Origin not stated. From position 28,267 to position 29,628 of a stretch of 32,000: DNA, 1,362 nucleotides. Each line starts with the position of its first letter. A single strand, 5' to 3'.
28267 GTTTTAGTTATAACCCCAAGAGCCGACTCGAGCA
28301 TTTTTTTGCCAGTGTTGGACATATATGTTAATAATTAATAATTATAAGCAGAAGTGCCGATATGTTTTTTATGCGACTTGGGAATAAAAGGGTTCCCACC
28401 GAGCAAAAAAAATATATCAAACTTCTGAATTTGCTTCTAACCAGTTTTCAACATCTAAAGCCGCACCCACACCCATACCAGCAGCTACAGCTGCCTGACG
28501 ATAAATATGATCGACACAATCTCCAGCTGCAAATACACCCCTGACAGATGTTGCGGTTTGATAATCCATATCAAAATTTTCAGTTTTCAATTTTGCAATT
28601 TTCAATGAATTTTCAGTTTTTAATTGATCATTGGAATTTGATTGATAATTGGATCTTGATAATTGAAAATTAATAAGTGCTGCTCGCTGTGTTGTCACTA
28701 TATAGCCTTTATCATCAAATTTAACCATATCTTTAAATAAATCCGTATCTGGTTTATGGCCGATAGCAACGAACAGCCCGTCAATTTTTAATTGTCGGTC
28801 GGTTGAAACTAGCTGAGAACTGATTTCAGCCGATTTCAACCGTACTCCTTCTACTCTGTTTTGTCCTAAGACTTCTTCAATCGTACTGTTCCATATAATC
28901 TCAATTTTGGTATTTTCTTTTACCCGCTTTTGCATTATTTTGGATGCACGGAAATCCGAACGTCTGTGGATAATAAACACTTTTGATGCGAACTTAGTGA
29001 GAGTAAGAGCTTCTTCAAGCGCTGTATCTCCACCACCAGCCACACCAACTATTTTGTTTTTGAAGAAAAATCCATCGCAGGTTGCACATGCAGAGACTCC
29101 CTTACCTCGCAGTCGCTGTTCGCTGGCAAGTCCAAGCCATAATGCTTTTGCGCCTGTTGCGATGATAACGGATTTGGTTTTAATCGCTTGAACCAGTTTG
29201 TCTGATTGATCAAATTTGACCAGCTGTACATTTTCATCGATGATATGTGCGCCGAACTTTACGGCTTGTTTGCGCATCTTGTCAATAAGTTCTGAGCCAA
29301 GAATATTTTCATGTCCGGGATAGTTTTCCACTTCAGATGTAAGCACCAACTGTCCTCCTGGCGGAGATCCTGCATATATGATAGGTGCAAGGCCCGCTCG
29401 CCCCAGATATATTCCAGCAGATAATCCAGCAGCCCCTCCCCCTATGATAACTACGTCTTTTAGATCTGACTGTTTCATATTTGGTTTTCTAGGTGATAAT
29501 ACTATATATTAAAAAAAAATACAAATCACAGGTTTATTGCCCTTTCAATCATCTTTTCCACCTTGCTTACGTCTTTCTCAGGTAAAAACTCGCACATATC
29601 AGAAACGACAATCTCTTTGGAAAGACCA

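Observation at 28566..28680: In-frame ~115-nt heptanucleotide-repeat palindromic module inside thioredoxin reductase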

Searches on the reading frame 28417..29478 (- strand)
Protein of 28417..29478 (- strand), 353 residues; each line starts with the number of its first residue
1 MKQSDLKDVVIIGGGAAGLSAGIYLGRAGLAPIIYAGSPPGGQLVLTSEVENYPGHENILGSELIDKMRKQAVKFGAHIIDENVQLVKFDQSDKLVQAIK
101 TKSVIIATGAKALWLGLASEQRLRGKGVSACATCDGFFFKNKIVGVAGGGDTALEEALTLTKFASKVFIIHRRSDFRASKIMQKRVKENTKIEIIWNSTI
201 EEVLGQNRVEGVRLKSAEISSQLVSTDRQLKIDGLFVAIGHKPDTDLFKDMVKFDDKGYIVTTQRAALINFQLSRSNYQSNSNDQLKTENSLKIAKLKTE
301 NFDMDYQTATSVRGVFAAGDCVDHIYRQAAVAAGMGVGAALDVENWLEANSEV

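Call 14: find_homologous_proteins(query=window:28417-29478:-)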
Query window:28417-29478:- (353 aa): 8000 proteins with E <= 0.001 among 8000 candidates; the best 120 are listed.
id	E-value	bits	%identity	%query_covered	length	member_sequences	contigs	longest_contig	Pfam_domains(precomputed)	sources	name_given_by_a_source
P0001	1.5e-226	769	100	100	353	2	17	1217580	PF01266.31,PF00890.31,PF07992.21,PF00070.34,PF13738.13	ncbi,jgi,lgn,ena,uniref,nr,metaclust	ncbi:hypothetical protein A2334_01670 [Candidatus Roizmanbacteria bacterium RIFOXYB2_FULL_38_10]|uni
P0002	5.3e-143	494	67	97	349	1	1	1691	PF01266.31,PF13450.13,PF00890.31,PF07992.21,PF00070.34,PF13738.13,PF03486.21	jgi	jgi:thioredoxin reductase (NADPH)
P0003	1.0e-137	477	64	99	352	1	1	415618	PF00890.31,PF07992.21,PF00070.34,PF13738.13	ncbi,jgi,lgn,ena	ncbi:MAG: FAD-dependent oxidoreductase [Patescibacteria group bacterium]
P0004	3.4e-137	475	61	97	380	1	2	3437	PF01266.31,PF13450.13,PF00890.31,PF07992.21,PF00070.34,PF13738.13,PF01134.29,PF12831.14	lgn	-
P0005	1.0e-136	474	63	97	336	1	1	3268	PF01266.31,PF13241.13,PF13450.13,PF00890.31,PF07992.21,PF00070.34,PF13738.13,PF03486.21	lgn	-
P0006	4.0e-136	472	56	98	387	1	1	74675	PF01266.31,PF13241.13,PF13450.13,PF00890.31,PF07992.21,PF00070.34,PF13738.13,PF01494.26,PF12831.14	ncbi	-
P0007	8.6e-136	470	63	98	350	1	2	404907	PF01266.31,PF00890.31,PF07992.21,PF00070.34,PF13738.13,PF03486.21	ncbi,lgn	-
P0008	4.0e-135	468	66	97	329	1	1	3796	PF01266.31,PF00890.31,PF07992.21,PF00070.34,PF13738.13,PF01134.29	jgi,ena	-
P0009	2.5e-134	466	57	98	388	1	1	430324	PF01266.31,PF13450.13,PF00890.31,PF07992.21,PF00070.34,PF13738.13,PF01494.26,PF12831.14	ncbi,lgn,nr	ncbi:MAG: thioredoxin reductase [Patescibacteria group bacterium]|nr:MAG: thioredoxin reductase [Pat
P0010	1.5e-133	463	62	97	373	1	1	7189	PF01266.31,PF13241.13,PF13450.13,PF00890.31,PF07992.21,PF00070.34,PF13738.13,PF03486.21,PF01134.29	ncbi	ncbi:MAG: NAD(P)/FAD-dependent oxidoreductase [Microgenomates group bacterium]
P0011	4.5e-133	462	61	97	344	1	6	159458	PF01266.31,PF13241.13,PF13450.13,PF00890.31,PF07992.21,PF00070.34,PF13738.13,PF03486.21,PF01134.29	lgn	-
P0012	6.9e-133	461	64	97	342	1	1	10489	PF01946.24,PF01266.31,PF13241.13,PF13450.13,PF00890.31,PF07992.21,PF00070.34,PF13738.13,PF03486.21,PF01134.29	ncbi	ncbi:MAG: FAD-dependent oxidoreductase [bacterium]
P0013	1.4e-132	460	63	97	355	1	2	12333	PF01266.31,PF13450.13,PF00890.31,PF07992.21,PF00070.34,PF13738.13,PF03486.21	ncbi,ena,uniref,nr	ncbi:thioredoxin-disulfide reductase [Candidatus Roizmanbacteria bacterium CG_4_10_14_0_8_um_filter_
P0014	2.3e-132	459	65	97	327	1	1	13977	PF01266.31,PF13450.13,PF00890.31,PF07992.21,PF00070.34,PF13738.13,PF03486.21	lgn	-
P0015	2.7e-132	459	60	97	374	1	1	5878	PF01266.31,PF13450.13,PF00890.31,PF07992.21,PF00070.34,PF13738.13,PF12831.14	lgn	-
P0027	2.4e-129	449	63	97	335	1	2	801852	PF01946.24,PF01266.31,PF13450.13,PF00890.31,PF07992.21,PF00070.34,PF13738.13,PF03486.21,PF01134.29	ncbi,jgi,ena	ncbi:MAG: thioredoxin-disulfide reductase [Patescibacteria group bacterium]|jgi:thioredoxin reductas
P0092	1.6e-125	437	55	98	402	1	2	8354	PF01266.31,PF00890.31,PF07992.21,PF00070.34,PF13738.13,PF01134.29,PF01494.26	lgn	-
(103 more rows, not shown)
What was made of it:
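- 28417..29478 (-): trxB (thioredoxin-disulfide reductase), the host gene, 353 aa. It is 100% identical to a protein of Candidatus Roizmanbacteria RIFOXYB2_FULL_38_10 (call 14).
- On Rickettsia palindromic elements (RPE): The host is Patescibacteria (call 14), so at best this is an analogue.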

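Call 15: find_encoding_contigs(protein=window:28417-29478:-, flank=10000, max_places=10)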
Protein window:28417-29478:- (353 aa): 24 contigs read that carry it; 3 places shown.
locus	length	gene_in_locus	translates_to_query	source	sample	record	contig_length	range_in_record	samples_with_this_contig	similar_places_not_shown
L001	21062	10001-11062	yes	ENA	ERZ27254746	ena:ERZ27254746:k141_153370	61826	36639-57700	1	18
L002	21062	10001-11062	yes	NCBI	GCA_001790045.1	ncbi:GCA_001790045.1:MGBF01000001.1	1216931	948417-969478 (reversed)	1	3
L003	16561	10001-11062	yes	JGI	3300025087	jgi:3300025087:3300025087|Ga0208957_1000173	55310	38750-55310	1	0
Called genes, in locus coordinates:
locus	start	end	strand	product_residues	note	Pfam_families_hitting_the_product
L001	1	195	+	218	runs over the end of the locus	-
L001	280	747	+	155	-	-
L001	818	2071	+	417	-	PF01702:TGT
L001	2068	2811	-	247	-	-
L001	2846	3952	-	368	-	PF00551:Formyl_trans_N, PF02911:Formyl_trans_C (faint)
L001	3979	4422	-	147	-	-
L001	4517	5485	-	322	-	PF00005:ABC_tran, PF13304:AAA_21 (weak)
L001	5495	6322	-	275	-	PF06182:ABC2_membrane_6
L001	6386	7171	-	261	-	PF06182:ABC2_membrane_6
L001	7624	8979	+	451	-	PF07497:Rho_RNA_bind, PF00006:ATP-synt_ab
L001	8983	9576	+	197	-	PF02397:Bac_transf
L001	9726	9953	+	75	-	PF02583:Trns_repr_metal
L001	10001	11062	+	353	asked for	PF00890:FAD_binding_2 (weak), PF01266:DAO (faint), PF07992:Pyr_redox_2, PF13738:Pyr_redox_3, PF00070:Pyr_redox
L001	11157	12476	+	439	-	PF02812:ELFV_dehydrog_N, PF00208:ELFV_dehydrog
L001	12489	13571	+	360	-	PF01476:LysM, PF23473:LysM3_LYK4_5 (faint), PF01476:LysM, PF01551:Peptidase_M23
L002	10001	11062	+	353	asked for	PF00890:FAD_binding_2 (weak), PF01266:DAO (faint), PF07992:Pyr_redox_2, PF13738:Pyr_redox_3, PF00070:Pyr_redox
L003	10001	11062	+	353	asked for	PF00890:FAD_binding_2 (weak), PF01266:DAO (faint), PF07992:Pyr_redox_2, PF13738:Pyr_redox_3, PF00070:Pyr_redox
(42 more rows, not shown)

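Call 21: find_encoding_contigs(protein=P0009, flank=10000, max_places=1)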
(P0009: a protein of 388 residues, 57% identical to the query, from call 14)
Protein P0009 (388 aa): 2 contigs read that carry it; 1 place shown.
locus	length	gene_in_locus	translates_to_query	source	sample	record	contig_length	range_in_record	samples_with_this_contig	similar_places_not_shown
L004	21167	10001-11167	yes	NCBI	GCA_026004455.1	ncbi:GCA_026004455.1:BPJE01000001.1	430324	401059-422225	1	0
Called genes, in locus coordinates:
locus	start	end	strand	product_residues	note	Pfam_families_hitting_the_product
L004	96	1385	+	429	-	PF01702:TGT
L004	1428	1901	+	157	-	-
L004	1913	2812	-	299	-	PF00551:Formyl_trans_N, PF02911:Formyl_trans_C (weak)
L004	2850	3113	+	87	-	-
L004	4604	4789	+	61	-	-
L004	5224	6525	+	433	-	PF07497:Rho_RNA_bind, PF00006:ATP-synt_ab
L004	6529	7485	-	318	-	PF13476:AAA_23 (weak), PF00005:ABC_tran, PF13304:AAA_21 (faint)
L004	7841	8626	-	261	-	PF06182:ABC2_membrane_6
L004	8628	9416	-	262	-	PF06182:ABC2_membrane_6 (weak)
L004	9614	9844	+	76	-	PF02583:Trns_repr_metal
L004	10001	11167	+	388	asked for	PF00890:FAD_binding_2 (weak), PF01266:DAO (faint), PF01494:FAD_binding_3 (faint), PF07992:Pyr_redox_2, PF12831:FAD_oxidored (faint), PF13450:NAD_binding_8 (weak), PF13738:Pyr_redox_3, PF00070:Pyr_redox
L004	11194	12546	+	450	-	PF02812:ELFV_dehydrog_N, PF00208:ELFV_dehydrog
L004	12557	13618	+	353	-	PF01476:LysM, PF23473:LysM3_LYK4_5 (weak), PF01476:LysM, PF01551:Peptidase_M23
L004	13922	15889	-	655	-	PF13181:TPR_8 (faint), PF21033:RMD1-3 (faint), PF23914:TPR_CcmH_CycH, PF13431:TPR_17 (faint), PF14559:TPR_19 (faint), PF00515:TPR_1 (weak), PF13414:TPR_11, PF13424:TPR_12 (weak), +3 more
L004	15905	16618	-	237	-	-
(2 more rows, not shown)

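Call 22: find_encoding_contigs(protein=P0004, flank=10000, max_places=1)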
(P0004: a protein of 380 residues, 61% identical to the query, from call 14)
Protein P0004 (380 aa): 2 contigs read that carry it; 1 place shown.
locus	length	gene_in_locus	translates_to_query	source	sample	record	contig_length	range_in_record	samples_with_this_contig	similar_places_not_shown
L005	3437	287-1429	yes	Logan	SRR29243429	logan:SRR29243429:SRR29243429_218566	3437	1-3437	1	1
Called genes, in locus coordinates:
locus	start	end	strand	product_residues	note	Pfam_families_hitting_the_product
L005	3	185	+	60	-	?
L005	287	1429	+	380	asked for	PF00890:FAD_binding_2 (weak), PF01134:GIDA (faint), PF01266:DAO (faint), PF07992:Pyr_redox_2, PF12831:FAD_oxidored (faint), PF13450:NAD_binding_8 (faint), PF13738:Pyr_redox_3, PF00070:Pyr_redox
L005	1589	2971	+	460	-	PF02812:ELFV_dehydrog_N, PF00208:ELFV_dehydrog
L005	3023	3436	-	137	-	?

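Call 23: find_encoding_contigs(protein=P0092, flank=10000, max_places=1)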
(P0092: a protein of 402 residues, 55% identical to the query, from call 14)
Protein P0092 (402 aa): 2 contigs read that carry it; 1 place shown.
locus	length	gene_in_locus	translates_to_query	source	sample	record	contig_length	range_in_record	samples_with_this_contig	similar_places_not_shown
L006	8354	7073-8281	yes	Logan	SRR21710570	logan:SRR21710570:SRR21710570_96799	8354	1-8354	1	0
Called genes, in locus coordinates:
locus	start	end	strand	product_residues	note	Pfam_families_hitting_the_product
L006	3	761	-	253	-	?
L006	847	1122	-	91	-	-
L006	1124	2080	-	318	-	PF00005:ABC_tran, PF13304:AAA_21 (weak)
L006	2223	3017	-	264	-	PF06182:ABC2_membrane_6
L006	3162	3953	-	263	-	PF06182:ABC2_membrane_6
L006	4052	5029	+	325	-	-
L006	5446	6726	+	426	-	PF07497:Rho_RNA_bind, PF00006:ATP-synt_ab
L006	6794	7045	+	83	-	PF02583:Trns_repr_metal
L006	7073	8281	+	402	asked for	PF00890:FAD_binding_2 (faint), PF01134:GIDA (faint), PF01266:DAO (faint), PF01494:FAD_binding_3 (faint), PF07992:Pyr_redox_2, PF13738:Pyr_redox_3, PF00070:Pyr_redox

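Call 24: find_encoding_contigs(protein=P0027, flank=10000, max_places=1)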
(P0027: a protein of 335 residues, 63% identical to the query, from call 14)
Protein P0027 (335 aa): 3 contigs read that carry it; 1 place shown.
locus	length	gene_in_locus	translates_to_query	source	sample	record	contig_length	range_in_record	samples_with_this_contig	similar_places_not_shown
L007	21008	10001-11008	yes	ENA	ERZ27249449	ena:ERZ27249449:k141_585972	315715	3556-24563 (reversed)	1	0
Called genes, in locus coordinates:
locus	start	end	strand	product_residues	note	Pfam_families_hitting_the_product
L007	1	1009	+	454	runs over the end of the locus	PF01702:TGT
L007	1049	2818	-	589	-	-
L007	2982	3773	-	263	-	PF00551:Formyl_trans_N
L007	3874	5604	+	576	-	-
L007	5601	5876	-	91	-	-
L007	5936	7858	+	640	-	PF13620:CarboxypepD_reg (faint)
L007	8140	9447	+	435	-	PF07497:Rho_RNA_bind, PF00006:ATP-synt_ab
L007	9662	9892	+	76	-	PF02583:Trns_repr_metal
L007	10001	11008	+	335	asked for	PF00890:FAD_binding_2 (faint), PF01134:GIDA (faint), PF01266:DAO (faint), PF01946:Thi4 (faint), PF07992:Pyr_redox_2, PF13450:NAD_binding_8 (weak), PF13738:Pyr_redox_3, PF00070:Pyr_redox, +1 more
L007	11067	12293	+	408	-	PF02812:ELFV_dehydrog_N, PF00208:ELFV_dehydrog, PF02826:2-Hacid_dh_C (faint)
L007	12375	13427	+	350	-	PF23473:LysM3_LYK4_5 (faint), PF01476:LysM, PF01551:Peptidase_M23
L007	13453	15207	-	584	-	PF21033:RMD1-3 (faint), PF23914:TPR_CcmH_CycH (weak), PF12895:ANAPC3 (weak), PF13424:TPR_12 (weak), PF13432:TPR_16 (weak), PF00515:TPR_1 (weak), PF13414:TPR_11 (weak), PF14559:TPR_19 (weak), +4 more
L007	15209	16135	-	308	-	-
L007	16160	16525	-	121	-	-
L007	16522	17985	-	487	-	PF13884:Peptidase_S74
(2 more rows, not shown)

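Call 58: predict_structure(alignment_id=A1)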
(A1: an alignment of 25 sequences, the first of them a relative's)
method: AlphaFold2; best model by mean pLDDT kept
length: 353 residues; sequences in the alignment: 25
mean_pLDDT: 78.0   pTM: 0.72
mean pLDDT of the five models: 78.0, 73.1, 73.0, 71.3, 70.7
residues with pLDDT >= 90: 124; 70-90: 131; 50-70: 54; < 50: 44
segments of 3 or more residues with pLDDT < 50: 1-3, 38-59, 220-225, 285-295
pLDDT, mean of each block of 10 residues (from residue 1): 72 87 96 75 35 44 73 94 84 88 88 76 72 62 89 79 90 89 91 94 87 77 63 82 80 86 86 70 49 54 91 91 62 87 94 56
secondary structure, 60 per line:
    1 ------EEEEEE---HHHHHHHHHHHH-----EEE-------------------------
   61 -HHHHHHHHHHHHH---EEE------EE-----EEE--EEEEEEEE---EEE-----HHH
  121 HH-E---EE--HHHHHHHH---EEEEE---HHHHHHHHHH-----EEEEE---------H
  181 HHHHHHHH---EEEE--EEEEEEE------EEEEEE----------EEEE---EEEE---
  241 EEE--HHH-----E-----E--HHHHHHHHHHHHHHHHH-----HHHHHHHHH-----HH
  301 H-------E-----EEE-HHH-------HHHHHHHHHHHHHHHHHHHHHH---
elements in order: E7-12 H16-27 E33-35 H62-74 E78-80 E94-96 E99-106 E110-112 H118-122 H132-139 E143-147 H151-160 E166-170 H180-188 E192-195 E198-204 E211-216 E227-230 E234-237 E241-243 H263-279 H285-293 E315-317 H329-350

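Call 59: search_solved_structures(query=P0001, show_alignments=2, max_evalue=1e-40)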
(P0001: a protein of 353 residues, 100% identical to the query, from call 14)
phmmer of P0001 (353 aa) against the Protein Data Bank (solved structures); distinct sequences matched with E-value up to 1e-40: 39.
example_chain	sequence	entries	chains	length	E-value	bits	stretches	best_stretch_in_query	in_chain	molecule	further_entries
5uth_A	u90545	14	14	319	1.6e-79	270.7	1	6-263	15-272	Thioredoxin reductase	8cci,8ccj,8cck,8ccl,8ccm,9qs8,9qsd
2a87_A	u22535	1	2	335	2.4e-77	263.5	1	6-265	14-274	Thioredoxin reductase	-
9xub_A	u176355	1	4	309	2.7e-77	263.3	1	6-265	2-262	Thioredoxin reductase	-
6bwt_A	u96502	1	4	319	9.6e-75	255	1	9-261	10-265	Thioredoxin reductase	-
5u63_A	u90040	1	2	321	7.9e-74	252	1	4-262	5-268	Thioredoxin reductase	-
4jnq_A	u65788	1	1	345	1.6e-73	250.9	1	8-263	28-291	Thioredoxin reductase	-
7e52_A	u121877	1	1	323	2.5e-73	250.3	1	9-261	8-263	Thioredoxin reductase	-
1cl0_A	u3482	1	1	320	1.2e-71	244.8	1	9-261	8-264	THIOREDOXIN REDUCTASE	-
1tde_A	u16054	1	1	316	1.8e-71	244.2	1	9-261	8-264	THIOREDOXIN REDUCTASE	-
31lc_A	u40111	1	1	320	1e-70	241.8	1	8-263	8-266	Thioredoxin reductase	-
1f6m_A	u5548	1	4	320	3.1e-70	240.2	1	9-261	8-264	THIOREDOXIN REDUCTASE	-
1trb_A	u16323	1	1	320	3.1e-70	240.2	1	9-261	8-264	THIOREDOXIN REDUCTASE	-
4a5l_A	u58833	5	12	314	4.4e-70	239.7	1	4-262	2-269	THIOREDOXIN REDUCTASE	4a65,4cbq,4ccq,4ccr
1tdf_A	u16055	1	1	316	4.8e-70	239.5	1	9-261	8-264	THIOREDOXIN REDUCTASE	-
2q7v_A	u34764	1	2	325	1e-69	238.5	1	8-261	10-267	Thioredoxin reductase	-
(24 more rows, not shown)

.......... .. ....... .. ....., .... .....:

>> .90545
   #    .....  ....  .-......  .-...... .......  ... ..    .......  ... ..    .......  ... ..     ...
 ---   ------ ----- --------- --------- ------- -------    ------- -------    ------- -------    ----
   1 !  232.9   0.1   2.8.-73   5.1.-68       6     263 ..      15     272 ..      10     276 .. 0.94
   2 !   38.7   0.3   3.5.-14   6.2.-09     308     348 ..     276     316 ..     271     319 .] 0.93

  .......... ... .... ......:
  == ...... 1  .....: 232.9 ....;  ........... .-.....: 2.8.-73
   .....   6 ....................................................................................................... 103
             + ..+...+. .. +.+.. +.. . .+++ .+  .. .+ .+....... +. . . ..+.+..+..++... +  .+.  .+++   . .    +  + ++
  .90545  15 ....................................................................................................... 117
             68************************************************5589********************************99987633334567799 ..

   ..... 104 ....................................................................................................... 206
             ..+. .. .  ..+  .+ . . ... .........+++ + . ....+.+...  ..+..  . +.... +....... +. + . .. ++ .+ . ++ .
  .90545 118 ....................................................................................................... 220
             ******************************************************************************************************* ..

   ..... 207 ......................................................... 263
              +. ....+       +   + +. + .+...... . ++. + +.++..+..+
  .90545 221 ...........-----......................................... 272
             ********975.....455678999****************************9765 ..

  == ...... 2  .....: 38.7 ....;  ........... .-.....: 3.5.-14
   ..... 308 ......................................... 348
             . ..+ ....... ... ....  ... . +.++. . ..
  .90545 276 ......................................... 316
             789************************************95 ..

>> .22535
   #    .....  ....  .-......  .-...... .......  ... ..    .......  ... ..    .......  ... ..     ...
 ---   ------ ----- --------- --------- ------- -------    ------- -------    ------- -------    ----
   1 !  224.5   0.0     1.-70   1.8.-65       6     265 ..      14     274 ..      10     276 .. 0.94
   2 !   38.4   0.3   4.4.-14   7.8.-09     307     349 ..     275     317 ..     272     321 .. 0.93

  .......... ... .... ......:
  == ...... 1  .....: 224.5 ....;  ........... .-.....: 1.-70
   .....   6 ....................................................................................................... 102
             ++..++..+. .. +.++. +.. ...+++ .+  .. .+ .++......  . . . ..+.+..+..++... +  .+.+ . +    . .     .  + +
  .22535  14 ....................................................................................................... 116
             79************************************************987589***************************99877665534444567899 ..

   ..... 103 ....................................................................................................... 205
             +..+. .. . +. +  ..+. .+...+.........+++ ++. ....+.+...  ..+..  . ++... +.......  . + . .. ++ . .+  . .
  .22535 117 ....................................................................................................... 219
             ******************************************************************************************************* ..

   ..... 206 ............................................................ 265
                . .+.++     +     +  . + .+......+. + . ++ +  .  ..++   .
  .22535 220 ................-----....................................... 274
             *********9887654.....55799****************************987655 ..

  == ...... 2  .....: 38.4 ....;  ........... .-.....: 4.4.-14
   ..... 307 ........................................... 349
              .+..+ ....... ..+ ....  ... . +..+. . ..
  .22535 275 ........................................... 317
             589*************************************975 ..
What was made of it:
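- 28417..29478 (-): Solved TrxBs match at E 1e-79 (call 59).
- Checked: That makes a net insertion of about 42 aa (call 59).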

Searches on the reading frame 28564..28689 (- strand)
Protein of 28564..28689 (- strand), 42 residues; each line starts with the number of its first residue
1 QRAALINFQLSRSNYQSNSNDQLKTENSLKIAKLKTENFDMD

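Call 64: find_homologous_proteins(query=A3, max_evalue=10)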
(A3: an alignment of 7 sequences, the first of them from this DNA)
Query A3 (7 sequences) (42 aa, profile of the alignment): 23 proteins with E <= 10 among 825 candidates.
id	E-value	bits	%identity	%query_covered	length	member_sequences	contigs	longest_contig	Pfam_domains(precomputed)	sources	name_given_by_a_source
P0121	2.1e-5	42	37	71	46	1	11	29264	-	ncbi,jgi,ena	-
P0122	5.1e-5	41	47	76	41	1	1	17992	-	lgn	-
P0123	1.3e-4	40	56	43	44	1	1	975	-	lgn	-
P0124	3.1e-4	38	74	45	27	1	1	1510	-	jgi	-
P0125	3.1e-4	38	61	38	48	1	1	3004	-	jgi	-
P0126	1.6e-3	36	39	79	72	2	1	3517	-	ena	-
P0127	6.3e-3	34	61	38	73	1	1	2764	-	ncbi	-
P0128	9.2e-3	34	73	36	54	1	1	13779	-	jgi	-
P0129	1.7e-2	33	53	36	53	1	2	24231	-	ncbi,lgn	-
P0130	3.5e-2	32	82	40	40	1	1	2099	-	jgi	-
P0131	9.8e-2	30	89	21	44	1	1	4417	-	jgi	-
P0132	2.1e-1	29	67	43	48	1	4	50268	-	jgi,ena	-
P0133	2.4e-1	29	58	29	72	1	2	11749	-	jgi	-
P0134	2.8e-1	29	58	29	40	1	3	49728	-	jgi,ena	-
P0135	5.5e-1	28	56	38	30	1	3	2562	-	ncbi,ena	-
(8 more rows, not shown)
